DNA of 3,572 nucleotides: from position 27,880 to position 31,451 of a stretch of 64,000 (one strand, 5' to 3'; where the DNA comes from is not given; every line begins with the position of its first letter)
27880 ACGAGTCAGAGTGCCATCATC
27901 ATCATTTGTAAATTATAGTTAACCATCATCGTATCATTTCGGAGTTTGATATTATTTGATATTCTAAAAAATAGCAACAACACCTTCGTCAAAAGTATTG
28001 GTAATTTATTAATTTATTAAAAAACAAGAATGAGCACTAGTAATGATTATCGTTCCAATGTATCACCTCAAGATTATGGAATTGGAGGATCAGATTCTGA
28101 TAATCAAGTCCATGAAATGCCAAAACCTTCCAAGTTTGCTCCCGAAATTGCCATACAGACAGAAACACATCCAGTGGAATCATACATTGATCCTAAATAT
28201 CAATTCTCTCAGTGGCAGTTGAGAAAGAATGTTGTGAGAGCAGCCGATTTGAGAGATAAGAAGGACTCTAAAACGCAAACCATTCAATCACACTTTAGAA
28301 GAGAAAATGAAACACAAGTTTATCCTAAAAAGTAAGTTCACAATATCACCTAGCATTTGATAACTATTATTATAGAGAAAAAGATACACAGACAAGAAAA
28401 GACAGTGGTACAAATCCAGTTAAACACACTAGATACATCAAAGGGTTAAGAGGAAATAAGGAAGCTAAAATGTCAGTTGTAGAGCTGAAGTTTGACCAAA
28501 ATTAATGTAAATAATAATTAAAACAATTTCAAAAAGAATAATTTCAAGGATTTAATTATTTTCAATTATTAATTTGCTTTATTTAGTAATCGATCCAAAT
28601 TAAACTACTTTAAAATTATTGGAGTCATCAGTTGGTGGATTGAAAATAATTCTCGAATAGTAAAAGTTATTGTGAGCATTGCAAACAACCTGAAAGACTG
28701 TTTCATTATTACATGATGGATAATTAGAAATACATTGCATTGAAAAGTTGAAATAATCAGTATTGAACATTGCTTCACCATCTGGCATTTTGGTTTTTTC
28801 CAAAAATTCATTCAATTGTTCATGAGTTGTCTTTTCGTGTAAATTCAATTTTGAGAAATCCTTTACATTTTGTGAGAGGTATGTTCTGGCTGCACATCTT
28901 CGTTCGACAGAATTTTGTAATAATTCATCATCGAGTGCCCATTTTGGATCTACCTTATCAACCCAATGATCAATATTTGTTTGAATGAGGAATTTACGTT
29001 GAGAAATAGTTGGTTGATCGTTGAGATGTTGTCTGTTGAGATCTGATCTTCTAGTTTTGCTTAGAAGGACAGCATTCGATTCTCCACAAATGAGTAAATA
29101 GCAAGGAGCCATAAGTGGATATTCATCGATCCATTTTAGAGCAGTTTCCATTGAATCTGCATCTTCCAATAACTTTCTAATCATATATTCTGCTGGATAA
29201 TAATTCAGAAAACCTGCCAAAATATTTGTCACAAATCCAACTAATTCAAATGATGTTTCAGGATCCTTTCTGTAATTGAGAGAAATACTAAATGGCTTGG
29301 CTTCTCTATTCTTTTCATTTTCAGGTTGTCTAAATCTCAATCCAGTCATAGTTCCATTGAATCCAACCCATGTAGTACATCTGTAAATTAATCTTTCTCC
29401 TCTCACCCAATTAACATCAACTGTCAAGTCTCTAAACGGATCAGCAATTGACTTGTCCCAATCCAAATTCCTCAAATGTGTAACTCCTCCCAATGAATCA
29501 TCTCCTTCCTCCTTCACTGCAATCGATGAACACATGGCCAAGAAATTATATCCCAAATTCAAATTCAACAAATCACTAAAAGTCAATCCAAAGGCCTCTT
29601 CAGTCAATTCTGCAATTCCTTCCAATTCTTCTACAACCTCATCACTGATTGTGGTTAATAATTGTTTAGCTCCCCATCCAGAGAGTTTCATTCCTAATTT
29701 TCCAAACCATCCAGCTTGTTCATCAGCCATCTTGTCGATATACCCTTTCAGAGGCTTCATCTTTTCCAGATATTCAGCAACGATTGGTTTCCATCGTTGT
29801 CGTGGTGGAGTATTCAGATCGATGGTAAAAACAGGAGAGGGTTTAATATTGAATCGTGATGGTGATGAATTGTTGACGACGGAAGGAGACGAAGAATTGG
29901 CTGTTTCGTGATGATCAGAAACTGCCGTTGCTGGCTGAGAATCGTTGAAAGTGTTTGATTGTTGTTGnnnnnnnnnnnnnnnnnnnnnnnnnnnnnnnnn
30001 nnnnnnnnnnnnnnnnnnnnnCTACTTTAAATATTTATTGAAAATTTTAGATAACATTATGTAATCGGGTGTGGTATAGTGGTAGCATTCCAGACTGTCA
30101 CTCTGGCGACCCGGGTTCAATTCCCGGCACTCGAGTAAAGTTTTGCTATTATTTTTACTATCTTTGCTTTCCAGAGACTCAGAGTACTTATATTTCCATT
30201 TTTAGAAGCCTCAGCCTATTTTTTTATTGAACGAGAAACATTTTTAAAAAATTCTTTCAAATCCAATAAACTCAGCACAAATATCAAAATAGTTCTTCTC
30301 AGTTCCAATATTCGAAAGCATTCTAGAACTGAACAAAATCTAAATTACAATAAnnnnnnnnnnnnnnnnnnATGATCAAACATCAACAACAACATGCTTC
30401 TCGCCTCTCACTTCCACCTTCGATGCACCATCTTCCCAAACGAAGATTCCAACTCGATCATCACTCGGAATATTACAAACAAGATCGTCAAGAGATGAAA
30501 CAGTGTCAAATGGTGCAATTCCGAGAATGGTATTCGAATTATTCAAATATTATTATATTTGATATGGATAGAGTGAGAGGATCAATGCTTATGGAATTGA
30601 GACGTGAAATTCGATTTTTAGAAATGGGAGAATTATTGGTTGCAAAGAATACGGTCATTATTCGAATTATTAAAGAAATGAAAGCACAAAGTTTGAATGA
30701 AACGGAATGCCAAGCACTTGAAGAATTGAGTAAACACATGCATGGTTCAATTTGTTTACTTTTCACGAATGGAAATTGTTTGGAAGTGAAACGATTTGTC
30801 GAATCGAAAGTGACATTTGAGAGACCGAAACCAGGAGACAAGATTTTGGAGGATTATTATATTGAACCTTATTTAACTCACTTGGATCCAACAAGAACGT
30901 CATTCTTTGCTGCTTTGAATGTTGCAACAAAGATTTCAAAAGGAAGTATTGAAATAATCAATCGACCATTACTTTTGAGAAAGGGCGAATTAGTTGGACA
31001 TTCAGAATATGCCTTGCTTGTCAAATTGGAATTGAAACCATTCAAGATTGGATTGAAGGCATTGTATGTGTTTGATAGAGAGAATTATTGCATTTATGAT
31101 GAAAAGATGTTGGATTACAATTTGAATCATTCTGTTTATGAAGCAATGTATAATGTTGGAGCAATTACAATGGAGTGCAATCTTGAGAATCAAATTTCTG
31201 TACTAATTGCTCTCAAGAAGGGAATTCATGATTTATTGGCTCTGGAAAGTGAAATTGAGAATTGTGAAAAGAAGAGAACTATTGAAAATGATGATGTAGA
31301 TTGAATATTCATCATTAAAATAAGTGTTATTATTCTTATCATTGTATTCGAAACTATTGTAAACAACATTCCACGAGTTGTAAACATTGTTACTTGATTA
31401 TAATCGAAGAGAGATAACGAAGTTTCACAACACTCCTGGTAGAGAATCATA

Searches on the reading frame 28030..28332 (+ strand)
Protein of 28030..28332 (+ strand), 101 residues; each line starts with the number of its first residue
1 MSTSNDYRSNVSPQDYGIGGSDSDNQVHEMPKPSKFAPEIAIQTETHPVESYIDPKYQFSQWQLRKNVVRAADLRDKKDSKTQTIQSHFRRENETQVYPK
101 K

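Call 13: search_protein_families(library=pfam, proteins=[window:28030-28332:+], max_evalue=0.01)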
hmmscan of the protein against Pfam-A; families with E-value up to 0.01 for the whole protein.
window:28030-28332:+ (101 aa): 0 families

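Call 15: search_solved_structures(query=window:28030-28332:+, max_evalue=1)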
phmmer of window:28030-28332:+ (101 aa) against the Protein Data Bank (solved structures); distinct sequences matched with E-value up to 1: 2.
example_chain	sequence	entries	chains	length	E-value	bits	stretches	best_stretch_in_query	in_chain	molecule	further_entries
9e5c_4z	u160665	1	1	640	6.3e-12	49.2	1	33-100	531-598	Cilia- and flagella-associated protein 206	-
9y6s_8q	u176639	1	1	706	2.1e-08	37.9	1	42-101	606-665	Cilia- and flagella-associated protein 206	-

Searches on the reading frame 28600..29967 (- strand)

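Call 13: search_protein_families(library=pfam, proteins=[window:28600-29967:-], max_evalue=0.01)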
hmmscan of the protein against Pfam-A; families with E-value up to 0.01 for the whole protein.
window:28600-29967:- (455 aa): 1 family
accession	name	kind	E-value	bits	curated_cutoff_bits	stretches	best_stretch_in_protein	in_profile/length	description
PF15508.11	NAAA-beta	-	1.9e-10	41.5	27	1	43-83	2-42/63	beta subunit of N-acylethanolamine-hydrolyzing acid amidase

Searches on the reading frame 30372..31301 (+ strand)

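Call 13: search_protein_families(library=pfam, proteins=[window:30372-31301:+], max_evalue=0.01)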
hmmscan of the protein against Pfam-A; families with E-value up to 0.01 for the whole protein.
window:30372-31301:+ (310 aa): 3 families
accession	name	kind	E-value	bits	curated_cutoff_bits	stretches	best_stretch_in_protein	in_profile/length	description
PF00466.25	Ribosomal_L10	-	1.5e-12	47.9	22.8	1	40-144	3-96/100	Ribosomal protein L10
PF17777.6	RL10P_insert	-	1.1e-09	38.5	29.1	1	153-220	2-70/71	Insertion domain in 60S ribosomal protein L10P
PF06144.19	DNA_pol3_delta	-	0.0068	16.8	21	0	58-133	30-100/124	DNA polymerase III, delta subunit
